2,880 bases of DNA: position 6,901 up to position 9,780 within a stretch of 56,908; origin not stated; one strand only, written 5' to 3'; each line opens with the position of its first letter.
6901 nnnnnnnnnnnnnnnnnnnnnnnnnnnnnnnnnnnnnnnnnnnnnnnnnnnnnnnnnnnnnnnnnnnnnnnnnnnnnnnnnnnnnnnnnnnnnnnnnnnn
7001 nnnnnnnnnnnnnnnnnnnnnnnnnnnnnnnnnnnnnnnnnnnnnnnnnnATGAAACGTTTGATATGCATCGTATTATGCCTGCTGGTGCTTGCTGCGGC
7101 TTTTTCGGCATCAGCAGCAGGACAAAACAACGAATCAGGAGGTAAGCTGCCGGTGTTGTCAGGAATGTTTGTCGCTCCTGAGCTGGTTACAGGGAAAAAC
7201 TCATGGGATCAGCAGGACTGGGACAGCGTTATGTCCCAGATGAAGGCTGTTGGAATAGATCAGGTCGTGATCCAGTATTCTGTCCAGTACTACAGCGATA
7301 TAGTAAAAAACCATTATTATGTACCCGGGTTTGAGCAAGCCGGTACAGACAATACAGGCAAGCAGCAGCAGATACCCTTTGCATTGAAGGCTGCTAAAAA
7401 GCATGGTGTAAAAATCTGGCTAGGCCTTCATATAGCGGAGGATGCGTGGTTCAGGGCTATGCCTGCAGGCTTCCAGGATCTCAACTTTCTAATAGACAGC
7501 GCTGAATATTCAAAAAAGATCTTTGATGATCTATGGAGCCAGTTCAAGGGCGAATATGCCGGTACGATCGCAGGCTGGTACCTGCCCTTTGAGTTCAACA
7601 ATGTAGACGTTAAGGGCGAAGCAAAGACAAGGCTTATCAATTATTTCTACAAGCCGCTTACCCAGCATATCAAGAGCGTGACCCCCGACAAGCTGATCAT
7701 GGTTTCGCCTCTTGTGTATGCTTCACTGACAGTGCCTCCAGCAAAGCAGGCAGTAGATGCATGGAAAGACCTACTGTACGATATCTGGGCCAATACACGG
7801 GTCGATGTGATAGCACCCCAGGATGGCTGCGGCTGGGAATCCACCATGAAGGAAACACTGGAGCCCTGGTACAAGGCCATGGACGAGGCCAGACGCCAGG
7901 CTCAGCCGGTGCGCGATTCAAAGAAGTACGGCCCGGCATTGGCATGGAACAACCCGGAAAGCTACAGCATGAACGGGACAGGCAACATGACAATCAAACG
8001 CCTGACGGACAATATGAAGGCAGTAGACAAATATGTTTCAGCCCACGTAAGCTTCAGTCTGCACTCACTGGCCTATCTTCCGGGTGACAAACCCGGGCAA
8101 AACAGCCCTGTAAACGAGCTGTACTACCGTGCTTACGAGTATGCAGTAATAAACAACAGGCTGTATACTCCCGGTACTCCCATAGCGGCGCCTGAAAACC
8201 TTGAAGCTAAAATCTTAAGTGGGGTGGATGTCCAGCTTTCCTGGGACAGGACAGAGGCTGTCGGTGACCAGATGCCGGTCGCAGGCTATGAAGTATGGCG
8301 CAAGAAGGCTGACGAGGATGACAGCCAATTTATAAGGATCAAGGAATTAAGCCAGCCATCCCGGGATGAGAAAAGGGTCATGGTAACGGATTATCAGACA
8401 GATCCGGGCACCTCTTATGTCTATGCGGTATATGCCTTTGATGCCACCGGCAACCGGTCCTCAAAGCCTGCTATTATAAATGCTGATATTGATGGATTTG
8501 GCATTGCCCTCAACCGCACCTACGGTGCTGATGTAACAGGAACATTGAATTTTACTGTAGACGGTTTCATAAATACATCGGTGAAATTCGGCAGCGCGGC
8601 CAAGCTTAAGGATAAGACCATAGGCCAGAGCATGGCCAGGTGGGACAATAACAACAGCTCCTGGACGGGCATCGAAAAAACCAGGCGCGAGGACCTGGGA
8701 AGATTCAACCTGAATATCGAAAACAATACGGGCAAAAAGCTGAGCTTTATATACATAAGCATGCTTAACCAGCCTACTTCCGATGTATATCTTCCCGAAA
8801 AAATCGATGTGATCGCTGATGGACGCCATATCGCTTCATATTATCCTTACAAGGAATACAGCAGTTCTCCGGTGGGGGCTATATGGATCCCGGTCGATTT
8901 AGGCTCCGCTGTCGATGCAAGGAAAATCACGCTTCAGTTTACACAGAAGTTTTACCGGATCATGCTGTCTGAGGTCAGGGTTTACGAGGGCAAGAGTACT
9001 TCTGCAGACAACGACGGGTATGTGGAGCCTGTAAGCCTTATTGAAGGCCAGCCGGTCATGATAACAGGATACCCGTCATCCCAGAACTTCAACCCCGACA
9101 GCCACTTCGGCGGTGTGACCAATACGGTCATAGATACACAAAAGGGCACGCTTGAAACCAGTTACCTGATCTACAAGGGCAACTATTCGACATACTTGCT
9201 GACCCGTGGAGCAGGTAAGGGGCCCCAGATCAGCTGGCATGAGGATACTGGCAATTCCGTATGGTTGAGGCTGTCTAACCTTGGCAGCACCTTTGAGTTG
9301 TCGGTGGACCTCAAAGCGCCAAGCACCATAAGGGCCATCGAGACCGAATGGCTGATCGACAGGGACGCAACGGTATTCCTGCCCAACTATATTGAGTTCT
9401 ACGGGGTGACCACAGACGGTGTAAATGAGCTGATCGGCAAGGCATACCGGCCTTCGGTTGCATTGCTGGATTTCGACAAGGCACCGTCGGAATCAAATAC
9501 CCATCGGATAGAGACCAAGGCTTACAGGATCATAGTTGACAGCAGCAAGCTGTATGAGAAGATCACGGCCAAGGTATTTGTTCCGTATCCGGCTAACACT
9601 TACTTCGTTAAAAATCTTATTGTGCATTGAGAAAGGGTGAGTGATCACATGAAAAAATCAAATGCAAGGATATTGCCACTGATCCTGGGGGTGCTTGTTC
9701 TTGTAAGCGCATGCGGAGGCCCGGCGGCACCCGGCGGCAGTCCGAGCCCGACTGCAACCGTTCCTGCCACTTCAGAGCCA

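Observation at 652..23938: A ~23-kb co-directional glycan-utilisation locus whose extracellular components all belong to poorly characterised families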

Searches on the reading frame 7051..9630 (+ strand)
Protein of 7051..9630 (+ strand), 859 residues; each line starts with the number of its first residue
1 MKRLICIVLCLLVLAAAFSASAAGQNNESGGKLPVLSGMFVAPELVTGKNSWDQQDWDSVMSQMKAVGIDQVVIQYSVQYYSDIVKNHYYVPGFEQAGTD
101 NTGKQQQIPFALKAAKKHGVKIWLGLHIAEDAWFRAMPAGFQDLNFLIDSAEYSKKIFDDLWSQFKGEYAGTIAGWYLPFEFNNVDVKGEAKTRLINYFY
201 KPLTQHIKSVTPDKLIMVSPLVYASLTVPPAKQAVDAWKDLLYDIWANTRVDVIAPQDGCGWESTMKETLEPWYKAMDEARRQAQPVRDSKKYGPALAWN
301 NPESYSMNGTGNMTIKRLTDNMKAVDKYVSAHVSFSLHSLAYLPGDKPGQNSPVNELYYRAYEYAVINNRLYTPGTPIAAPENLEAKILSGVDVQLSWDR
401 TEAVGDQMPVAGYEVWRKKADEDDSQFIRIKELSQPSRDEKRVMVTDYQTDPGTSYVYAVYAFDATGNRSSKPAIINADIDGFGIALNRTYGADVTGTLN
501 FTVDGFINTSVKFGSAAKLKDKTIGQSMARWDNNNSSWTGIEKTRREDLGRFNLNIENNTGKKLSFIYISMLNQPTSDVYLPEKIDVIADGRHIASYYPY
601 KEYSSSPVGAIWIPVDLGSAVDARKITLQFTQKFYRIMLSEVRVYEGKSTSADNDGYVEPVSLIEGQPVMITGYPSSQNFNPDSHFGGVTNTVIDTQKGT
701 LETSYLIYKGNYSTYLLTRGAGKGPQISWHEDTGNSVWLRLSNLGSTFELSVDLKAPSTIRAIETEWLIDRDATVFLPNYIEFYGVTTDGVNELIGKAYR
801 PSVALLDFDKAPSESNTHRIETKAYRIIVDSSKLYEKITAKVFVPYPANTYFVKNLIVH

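Call 3: search_protein_families(library=pfam, proteins=[window:7051-9630:+], max_evalue=0.01)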
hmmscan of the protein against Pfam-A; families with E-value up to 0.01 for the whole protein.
window:7051-9630:+ (859 aa): 2 families
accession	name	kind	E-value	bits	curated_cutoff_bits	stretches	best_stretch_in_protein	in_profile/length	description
PF14488.12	DUF4434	-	2.2e-32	113.2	30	1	37-346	2-281/283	Domain of unknown function (DUF4434)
PF00041.27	fn3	-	1.7e-05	25.4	25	1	380-473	2-80/84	Fibronectin type III domain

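Call 10: search_solved_structures(query=window:7051-9630:+, max_evalue=1)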
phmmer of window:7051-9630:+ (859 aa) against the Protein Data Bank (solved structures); distinct sequences matched with E-value up to 1: 8.
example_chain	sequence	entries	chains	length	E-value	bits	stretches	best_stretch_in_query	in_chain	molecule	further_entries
8q6t_I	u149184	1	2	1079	1.5e-06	30.1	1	369-581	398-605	Titin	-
4h41_A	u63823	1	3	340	0.0017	20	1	50-185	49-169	putative alpha-L-fucosidase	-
7mro_A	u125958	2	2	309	0.082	14.4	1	376-430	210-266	Contactin-4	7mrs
8g4l_bm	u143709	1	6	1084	0.15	13.5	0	541-576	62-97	Titin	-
2lo1_A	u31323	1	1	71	0.31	12.6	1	779-836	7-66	DnaJ homolog subfamily A member 1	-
2m6y_A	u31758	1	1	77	0.42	12.1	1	779-836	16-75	DnaJ homolog subfamily A member 1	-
3d1m_C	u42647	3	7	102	0.76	11.3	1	375-466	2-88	Cell adhesion molecule | Cell adhesion molecule-related/down-regulated by oncogenes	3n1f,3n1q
8e2o_A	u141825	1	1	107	0.86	11.1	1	779-837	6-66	Isoform 2 of DnaJ homolog subfamily A member 1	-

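Call 14: search_protein_families(library=ncbifam, proteins=[window:7051-9630:+], max_evalue=0.001)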
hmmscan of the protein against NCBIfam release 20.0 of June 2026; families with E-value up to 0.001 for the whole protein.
window:7051-9630:+ (859 aa): 1 family
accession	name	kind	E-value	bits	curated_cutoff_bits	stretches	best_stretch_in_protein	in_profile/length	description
NF007404.0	PRK09936.1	equivalog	5.4e-05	22.7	344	1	53-276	36-227/296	DUF4434 family protein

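Call 43: find_homologous_proteins(query=window:7051-9630:+, max_evalue=1e-8)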
Query window:7051-9630:+ (859 aa): 42 proteins with E <= 1e-8 among 8000 candidates.
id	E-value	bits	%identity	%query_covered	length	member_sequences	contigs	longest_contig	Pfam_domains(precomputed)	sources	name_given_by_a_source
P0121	0.0e+0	1903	100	96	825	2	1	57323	PF14488.13,PF00041.28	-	-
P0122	0.0e+0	1268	66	96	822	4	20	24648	PF14488.13,PF00041.28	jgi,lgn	-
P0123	0.0e+0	1261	62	100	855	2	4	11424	PF00150.25,PF14488.13,PF00041.28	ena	-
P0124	0.0e+0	1105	57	97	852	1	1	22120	PF14488.13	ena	-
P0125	0.0e+0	1015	54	100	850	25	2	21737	PF00150.25,PF14488.13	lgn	-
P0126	5.4e-293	993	54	96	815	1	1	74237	PF00150.25,PF14488.13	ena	-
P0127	1.0e-275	936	49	100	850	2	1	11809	PF14488.13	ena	-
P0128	2.7e-274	931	49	100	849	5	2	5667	PF14488.13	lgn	-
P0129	1.3e-269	915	48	100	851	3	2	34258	PF14488.13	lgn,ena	-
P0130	1.6e-267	908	49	100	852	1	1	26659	PF14488.13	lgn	-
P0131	3.7e-267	907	48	100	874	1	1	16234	PF14488.13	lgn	-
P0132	7.0e-266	903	49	100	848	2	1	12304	PF14488.13,PF00041.28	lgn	-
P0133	4.9e-262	890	48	100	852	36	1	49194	PF14488.13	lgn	-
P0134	6.2e-260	883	49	100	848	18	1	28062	PF14488.13,PF00041.28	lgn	-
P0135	1.0e-254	866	48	100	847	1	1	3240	PF14488.13,PF00041.28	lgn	-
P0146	4.0e-225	768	44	100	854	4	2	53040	PF14488.13,PF00041.28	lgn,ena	-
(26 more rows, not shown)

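Call 44: find_encoding_contigs(protein=P0146, flank=10000, max_places=1)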
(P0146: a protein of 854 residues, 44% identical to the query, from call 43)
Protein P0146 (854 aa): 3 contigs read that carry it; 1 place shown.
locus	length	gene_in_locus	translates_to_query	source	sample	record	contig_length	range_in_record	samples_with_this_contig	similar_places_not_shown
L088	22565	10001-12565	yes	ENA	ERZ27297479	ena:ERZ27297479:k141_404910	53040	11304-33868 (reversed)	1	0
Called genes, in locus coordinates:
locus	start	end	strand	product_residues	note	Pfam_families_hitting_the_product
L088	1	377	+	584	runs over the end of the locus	PF20585:Pectate_lyase_5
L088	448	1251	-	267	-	PF23023:Anti-Pycsar_Apyc1, PF00753:Lactamase_B, PF12706:Lactamase_B_2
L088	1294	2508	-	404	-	PF00817:IMS, PF11799:IMS_C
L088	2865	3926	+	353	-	PF01408:GFO_IDH_MocA, PF22725:GFO_IDH_MocA_C3, PF02894:GFO_IDH_MocA_C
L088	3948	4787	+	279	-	-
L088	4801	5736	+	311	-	PF02311:AraC_binding (weak), PF07883:Cupin_2 (weak), PF12833:HTH_18, PF00165:HTH_AraC (weak)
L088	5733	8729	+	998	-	-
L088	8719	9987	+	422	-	PF13229:Beta_helix, PF05048:NosD (weak), PF16990:CBM_35 (faint)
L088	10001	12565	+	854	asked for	PF14488:DUF4434, PF00041:fn3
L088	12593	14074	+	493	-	PF01547:SBP_bac_1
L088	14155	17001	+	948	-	PF01547:SBP_bac_1, PF13416:SBP_bac_8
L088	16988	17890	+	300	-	PF00528:BPD_transp_1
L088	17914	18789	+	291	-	PF00528:BPD_transp_1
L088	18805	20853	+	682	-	PF01436:NHL (faint), PF04893:Yip1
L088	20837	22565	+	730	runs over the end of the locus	PF18952:DUF5696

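Call 45: find_encoding_contigs(protein=P0133, flank=10000, max_places=1)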
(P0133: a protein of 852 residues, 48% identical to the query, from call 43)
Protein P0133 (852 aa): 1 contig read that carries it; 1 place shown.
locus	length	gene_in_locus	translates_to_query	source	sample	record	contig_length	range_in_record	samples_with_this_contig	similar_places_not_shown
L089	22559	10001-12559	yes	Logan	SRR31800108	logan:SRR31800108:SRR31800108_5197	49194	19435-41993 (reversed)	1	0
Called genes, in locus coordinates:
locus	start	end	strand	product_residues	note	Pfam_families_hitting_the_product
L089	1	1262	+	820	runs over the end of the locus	-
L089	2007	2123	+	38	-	-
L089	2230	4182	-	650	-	PF14488:DUF4434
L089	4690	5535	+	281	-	-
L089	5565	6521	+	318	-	PF02311:AraC_binding (weak), PF07883:Cupin_2 (weak), PF00165:HTH_AraC (weak), PF12833:HTH_18, PF00165:HTH_AraC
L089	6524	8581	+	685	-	PF16990:CBM_35 (weak)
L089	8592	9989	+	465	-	PF13229:Beta_helix, PF16990:CBM_35 (faint)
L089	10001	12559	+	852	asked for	PF14488:DUF4434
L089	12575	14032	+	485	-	PF01547:SBP_bac_1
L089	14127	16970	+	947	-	PF01547:SBP_bac_1, PF13416:SBP_bac_8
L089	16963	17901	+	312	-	PF00528:BPD_transp_1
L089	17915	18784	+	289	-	PF00528:BPD_transp_1 (weak)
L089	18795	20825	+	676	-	PF01436:NHL (faint), PF08450:SGL (weak), PF07690:MFS_1, PF04893:Yip1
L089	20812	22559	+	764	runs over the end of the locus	PF18952:DUF5696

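Call 46: find_encoding_contigs(protein=P0126, flank=10000, max_places=1)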
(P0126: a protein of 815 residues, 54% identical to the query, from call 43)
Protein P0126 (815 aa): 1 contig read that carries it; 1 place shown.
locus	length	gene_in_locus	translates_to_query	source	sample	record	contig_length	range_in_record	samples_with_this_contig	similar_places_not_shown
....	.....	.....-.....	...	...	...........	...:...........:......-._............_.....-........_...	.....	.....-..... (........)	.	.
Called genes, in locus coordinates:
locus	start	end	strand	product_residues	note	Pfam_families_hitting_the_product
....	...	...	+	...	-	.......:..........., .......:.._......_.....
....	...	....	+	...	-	-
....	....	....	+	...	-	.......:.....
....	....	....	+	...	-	-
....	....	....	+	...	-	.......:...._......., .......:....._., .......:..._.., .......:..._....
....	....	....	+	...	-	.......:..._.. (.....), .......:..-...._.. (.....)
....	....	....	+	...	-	-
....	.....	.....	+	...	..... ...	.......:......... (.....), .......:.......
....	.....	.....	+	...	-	-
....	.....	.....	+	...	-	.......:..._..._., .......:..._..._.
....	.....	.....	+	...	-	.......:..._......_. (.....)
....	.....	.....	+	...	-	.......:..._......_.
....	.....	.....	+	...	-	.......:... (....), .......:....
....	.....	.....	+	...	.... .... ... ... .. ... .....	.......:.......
